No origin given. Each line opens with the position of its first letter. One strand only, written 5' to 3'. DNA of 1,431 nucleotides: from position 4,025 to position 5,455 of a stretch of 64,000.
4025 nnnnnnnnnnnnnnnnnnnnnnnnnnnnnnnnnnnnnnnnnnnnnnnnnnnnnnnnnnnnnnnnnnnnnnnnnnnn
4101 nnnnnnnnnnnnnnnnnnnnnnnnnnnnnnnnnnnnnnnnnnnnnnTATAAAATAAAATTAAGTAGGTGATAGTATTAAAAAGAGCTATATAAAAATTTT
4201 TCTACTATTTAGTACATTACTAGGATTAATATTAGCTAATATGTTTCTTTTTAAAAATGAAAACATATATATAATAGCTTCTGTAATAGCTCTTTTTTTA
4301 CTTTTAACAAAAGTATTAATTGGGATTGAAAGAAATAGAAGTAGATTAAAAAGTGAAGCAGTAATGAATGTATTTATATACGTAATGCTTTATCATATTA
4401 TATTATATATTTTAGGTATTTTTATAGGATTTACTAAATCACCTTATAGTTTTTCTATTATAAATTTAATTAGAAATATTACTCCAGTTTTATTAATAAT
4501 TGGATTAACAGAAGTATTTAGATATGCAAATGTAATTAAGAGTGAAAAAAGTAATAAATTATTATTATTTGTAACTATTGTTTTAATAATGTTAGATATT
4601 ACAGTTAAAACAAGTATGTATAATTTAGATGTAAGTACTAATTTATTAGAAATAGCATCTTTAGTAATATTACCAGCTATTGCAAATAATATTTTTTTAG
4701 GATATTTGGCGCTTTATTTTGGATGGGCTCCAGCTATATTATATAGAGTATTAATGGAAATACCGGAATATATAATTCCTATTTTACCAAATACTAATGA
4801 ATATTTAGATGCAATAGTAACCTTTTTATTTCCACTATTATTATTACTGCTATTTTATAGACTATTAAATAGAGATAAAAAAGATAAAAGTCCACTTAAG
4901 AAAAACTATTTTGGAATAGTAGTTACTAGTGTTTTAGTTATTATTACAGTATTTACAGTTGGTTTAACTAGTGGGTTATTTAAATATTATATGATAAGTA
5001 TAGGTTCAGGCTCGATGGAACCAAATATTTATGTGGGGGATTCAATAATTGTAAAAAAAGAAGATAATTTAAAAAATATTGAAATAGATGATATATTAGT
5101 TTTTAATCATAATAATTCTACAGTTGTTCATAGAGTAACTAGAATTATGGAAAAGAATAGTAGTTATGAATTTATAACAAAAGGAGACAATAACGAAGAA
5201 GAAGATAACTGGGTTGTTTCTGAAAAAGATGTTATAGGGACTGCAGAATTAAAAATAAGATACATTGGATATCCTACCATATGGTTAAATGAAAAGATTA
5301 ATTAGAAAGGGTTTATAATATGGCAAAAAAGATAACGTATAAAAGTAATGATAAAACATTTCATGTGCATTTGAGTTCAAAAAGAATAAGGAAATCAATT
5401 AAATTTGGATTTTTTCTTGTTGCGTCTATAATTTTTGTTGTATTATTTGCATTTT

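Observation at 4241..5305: SipW catalytic domain fused to a ~230-aa N-terminal polytopic membrane module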

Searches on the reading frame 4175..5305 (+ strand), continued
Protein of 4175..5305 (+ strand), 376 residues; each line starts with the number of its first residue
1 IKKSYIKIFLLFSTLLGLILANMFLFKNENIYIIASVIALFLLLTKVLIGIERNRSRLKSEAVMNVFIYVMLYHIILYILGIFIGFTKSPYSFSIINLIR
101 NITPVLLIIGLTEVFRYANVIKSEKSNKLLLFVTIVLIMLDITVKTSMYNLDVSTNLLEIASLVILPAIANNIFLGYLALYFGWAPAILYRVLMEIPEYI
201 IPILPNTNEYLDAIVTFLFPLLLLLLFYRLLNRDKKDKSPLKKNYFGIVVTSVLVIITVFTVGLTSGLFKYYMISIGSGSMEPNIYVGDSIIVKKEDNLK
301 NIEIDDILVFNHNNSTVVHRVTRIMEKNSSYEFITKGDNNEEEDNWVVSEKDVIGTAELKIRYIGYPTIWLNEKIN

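Call 55: find_homologous_proteins(query=L038:2970-3629:+, max_evalue=0.001)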
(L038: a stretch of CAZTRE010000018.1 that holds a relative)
Query L038:2970-3629:+ (220 aa): 161 proteins with E <= 0.001 among 786 candidates; the best 120 are listed.
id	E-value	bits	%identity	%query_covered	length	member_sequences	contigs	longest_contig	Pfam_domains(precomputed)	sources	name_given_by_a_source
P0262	1.3e-132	458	100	100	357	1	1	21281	PF02517.22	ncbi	-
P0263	1.6e-101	357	72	96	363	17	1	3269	PF02517.22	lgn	-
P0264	6.7e-97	342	71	97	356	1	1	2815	PF02517.22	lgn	-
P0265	1.1e-92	328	66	96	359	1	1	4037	PF02517.22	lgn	-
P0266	4.5e-91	323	65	96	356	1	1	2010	PF02517.22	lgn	-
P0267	1.2e-90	321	65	96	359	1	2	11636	PF02517.22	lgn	-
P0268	2.1e-85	304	63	100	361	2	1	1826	PF02517.22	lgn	-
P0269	3.6e-83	297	63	95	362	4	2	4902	PF02517.22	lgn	-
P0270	3.1e-82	294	57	100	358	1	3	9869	PF02517.22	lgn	-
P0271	5.3e-81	290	59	98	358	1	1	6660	PF02517.22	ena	-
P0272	7.2e-80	286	56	100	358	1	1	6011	PF02517.22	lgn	-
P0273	2.2e-79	284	58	100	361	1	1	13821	PF02517.22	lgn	-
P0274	3.0e-78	281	61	94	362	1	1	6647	PF02517.22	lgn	-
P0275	2.1e-77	278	58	94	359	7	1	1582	PF02517.22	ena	-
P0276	2.4e-76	275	57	98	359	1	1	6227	PF02517.22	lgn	-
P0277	8.7e-76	273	57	98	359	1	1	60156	PF02517.22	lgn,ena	-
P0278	2.1e-75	271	55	100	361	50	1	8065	PF02517.22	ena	-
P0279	1.0e-74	269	55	97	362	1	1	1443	PF02517.22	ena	-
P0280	1.3e-74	269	55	98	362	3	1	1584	PF02517.22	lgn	-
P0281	3.3e-74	268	55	98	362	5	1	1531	PF02517.22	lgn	-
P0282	6.8e-74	267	53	99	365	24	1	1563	PF02517.22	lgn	-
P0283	1.5e-73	265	54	98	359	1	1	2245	PF02517.22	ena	-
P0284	2.2e-73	265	55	98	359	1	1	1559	PF02517.22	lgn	-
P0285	2.3e-73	265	55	98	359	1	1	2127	PF02517.22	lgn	-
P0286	2.9e-73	264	56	98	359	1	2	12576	PF02517.22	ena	-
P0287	2.9e-73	264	56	98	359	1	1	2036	PF02517.22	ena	-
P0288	3.1e-73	264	55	98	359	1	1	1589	PF02517.22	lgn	-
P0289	4.1e-73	264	55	98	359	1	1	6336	PF02517.22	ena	-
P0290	4.3e-73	264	55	98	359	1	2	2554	PF02517.22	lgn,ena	-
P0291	4.3e-73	264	55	98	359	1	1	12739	PF02517.22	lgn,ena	-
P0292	4.4e-73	264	56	98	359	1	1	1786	PF02517.22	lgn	-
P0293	5.9e-73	263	56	98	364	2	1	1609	PF02517.22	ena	-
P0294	7.3e-73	263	55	98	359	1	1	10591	PF02517.22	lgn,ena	-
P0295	7.7e-73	263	56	96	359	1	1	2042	PF02517.22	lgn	-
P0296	7.7e-73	263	56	96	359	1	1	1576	PF02517.22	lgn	-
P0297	7.9e-73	263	55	98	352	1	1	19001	PF02517.22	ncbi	-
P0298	8.0e-73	263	55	98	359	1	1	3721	PF02517.22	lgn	-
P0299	8.5e-73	263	55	98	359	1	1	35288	PF02517.22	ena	-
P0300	8.5e-73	263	55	98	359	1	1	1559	PF02517.22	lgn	-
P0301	8.5e-73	263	55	98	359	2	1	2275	PF02517.22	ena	-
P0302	8.5e-73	263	55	98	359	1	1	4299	PF02517.22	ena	-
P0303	8.5e-73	263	55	98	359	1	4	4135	PF02517.22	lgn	-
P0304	9.2e-73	263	55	98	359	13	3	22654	PF02517.22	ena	-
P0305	9.3e-73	263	54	98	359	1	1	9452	PF02517.22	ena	-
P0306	1.0e-72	263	55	98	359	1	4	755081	PF02517.22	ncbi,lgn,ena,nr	ncbi:MAG: CPBP family intramembrane metalloprotease [Bacilli bacterium]|nr:CPBP family intramembrane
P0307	1.2e-72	262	54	98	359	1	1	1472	PF02517.22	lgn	-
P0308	1.2e-72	262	54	98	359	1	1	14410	PF02517.22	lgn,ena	-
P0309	1.2e-72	262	55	98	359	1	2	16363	PF02517.22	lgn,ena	-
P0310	1.2e-72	262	55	98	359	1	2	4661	PF02517.22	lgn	-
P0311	1.2e-72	262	55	98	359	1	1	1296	PF02517.22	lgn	-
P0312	1.5e-72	262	54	98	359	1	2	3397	PF02517.22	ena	-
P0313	1.5e-72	262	54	98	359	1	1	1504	PF02517.22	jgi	jgi:membrane protease YdiL (CAAX protease family)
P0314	1.6e-72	262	55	96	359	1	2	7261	PF02517.22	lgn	-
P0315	1.6e-72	262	55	98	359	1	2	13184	PF02517.22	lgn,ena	-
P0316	1.7e-72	262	55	98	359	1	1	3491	PF02517.22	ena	-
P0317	1.8e-72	262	55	98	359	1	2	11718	PF02517.22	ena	-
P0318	1.8e-72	262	55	98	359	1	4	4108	PF02517.22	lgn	-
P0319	1.8e-72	262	55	98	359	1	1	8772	PF02517.22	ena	-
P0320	2.3e-72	262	54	98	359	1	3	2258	PF02517.22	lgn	-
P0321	2.3e-72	262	54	98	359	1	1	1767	PF02517.22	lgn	-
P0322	2.3e-72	262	54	98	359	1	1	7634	PF02517.22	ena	-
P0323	2.6e-72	261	55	100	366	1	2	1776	PF02517.22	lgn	-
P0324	2.9e-72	261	54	97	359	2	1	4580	PF02517.22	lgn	-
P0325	2.9e-72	261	55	98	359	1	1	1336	PF02517.22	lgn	-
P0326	2.9e-72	261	54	98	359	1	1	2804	PF02517.22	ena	-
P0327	4.1e-72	261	54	98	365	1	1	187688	PF02517.22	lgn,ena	-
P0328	5.3e-72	260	54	98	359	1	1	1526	PF02517.22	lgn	-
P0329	4.3e-71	257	51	100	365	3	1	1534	PF02517.22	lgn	-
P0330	4.4e-71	257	51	100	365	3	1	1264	PF02517.22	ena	-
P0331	5.2e-71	257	55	98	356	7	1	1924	PF02517.22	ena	-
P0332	5.5e-71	257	53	100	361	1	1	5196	PF02517.22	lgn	-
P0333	5.6e-71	257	52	100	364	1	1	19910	PF02517.22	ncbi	-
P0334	6.7e-71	257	56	98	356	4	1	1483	PF02517.22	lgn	-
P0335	1.7e-70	255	53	100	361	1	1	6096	PF02517.22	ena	-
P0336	7.3e-70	253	53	98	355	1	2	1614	PF02517.22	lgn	-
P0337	8.2e-70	253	54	98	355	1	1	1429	PF02517.22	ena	-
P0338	1.0e-69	253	53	98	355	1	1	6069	PF02517.22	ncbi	-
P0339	1.1e-69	253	53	98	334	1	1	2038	PF02517.22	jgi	jgi:membrane protease YdiL (CAAX protease family)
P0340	1.2e-69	253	53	98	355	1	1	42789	PF02517.22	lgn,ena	-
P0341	1.3e-69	253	53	98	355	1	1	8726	PF02517.22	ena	-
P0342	1.3e-69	253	53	98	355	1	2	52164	PF02517.22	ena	-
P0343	2.4e-69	252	53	98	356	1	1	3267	PF02517.22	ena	-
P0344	3.8e-69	251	53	98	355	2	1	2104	PF02517.22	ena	-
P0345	1.5e-63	233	52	98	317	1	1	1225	PF02517.22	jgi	jgi:membrane protease YdiL (CAAX protease family)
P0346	4.5e-63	231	61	75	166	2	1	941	PF02517.22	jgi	jgi:membrane protease YdiL (CAAX protease family)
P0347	1.1e-62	230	52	98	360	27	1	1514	PF02517.22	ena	-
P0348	1.7e-61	226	52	98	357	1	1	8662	PF02517.22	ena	-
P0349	2.1e-61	226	62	75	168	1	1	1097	PF02517.22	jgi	jgi:membrane protease YdiL (CAAX protease family)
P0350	2.5e-61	226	51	99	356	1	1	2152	PF02517.22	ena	-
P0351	4.2e-61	225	51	99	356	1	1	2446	PF02517.22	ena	-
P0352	4.4e-61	225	51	98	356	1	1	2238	PF02517.22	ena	-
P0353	4.4e-61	225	51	98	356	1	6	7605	PF02517.22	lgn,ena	-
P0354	4.4e-61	225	51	98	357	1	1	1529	PF02517.22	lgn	-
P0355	4.4e-61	225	51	98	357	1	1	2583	PF02517.22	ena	-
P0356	6.8e-61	224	51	98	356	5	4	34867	PF02517.22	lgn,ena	-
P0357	9.9e-61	224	51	98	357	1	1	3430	PF02517.22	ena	-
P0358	1.1e-60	223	51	98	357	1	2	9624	PF02517.22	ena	-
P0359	1.1e-60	223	51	98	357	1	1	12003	PF02517.22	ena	-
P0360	1.4e-60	223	51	98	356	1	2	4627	PF02517.22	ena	-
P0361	2.8e-60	222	51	98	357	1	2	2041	PF02517.22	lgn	-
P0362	3.9e-60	222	51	98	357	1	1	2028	PF02517.22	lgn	-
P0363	5.0e-60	221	50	98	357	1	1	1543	PF02517.22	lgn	-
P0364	5.8e-60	221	50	98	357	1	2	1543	PF02517.22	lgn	-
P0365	5.8e-60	221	50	98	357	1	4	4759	PF02517.22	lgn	-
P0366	1.4e-57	213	50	98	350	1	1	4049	PF02517.22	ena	-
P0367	7.8e-56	208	46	92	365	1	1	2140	PF02517.22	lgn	-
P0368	3.5e-53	199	43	100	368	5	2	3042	PF02517.22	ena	-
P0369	8.7e-51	191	46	93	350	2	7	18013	PF02517.22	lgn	-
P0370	6.4e-50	188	47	96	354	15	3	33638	PF02517.22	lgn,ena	-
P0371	2.0e-49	187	44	99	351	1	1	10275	PF02517.22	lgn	-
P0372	2.8e-45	173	42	98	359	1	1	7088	PF02517.22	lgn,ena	-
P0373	5.1e-40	156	41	98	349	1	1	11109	PF02517.22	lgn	-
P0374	6.3e-40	156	42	100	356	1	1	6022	PF02517.22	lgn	-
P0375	1.6e-39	154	41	97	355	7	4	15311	PF02517.22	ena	-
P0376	4.8e-39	153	38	96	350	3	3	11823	PF02517.22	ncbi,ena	-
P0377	9.8e-39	152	41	97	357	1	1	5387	PF02517.22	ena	-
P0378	1.8e-38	151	39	86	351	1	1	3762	PF02517.22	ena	-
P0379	2.4e-38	150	40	90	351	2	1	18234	PF02517.22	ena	-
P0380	1.1e-36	145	40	100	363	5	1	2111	PF02517.22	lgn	-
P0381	1.9e-36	144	37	99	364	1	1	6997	PF02517.22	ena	-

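Call 66: list_cluster_members(proteins=[P0001, P0002, P0102])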
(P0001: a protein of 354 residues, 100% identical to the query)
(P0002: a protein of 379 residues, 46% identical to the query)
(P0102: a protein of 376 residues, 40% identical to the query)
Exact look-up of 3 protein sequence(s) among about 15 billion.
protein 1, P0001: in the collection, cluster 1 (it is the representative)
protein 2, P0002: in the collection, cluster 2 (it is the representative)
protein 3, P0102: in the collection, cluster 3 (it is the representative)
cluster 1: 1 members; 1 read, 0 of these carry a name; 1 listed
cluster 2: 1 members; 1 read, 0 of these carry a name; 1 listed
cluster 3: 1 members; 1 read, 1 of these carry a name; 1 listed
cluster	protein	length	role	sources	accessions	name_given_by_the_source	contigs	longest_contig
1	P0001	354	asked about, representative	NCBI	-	-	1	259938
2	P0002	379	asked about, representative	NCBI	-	-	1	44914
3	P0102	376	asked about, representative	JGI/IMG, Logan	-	signal peptidase I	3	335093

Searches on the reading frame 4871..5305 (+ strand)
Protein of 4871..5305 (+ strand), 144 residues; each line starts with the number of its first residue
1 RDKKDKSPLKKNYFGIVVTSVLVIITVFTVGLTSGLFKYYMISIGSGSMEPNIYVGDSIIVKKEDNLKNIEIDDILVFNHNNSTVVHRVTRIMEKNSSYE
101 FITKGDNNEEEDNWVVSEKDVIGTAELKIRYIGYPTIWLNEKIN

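Call 62: search_solved_structures(query=window:4871-5305:+, max_evalue=0.01, show_alignments=2)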
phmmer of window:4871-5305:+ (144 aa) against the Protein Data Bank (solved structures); distinct sequences matched with E-value up to 0.01: 3.
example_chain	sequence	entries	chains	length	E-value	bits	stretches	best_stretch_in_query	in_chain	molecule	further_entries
7p2p_A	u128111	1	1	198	3.3e-12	49.7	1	13-141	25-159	Signal peptidase complex catalytic subunit SEC11A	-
7p2q_A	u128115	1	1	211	5.3e-12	49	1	14-141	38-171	Signal peptidase complex catalytic subunit SEC11C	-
9rjb_A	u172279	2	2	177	6e-12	48.8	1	13-141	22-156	Signal peptidase complex catalytic subunit SEC11A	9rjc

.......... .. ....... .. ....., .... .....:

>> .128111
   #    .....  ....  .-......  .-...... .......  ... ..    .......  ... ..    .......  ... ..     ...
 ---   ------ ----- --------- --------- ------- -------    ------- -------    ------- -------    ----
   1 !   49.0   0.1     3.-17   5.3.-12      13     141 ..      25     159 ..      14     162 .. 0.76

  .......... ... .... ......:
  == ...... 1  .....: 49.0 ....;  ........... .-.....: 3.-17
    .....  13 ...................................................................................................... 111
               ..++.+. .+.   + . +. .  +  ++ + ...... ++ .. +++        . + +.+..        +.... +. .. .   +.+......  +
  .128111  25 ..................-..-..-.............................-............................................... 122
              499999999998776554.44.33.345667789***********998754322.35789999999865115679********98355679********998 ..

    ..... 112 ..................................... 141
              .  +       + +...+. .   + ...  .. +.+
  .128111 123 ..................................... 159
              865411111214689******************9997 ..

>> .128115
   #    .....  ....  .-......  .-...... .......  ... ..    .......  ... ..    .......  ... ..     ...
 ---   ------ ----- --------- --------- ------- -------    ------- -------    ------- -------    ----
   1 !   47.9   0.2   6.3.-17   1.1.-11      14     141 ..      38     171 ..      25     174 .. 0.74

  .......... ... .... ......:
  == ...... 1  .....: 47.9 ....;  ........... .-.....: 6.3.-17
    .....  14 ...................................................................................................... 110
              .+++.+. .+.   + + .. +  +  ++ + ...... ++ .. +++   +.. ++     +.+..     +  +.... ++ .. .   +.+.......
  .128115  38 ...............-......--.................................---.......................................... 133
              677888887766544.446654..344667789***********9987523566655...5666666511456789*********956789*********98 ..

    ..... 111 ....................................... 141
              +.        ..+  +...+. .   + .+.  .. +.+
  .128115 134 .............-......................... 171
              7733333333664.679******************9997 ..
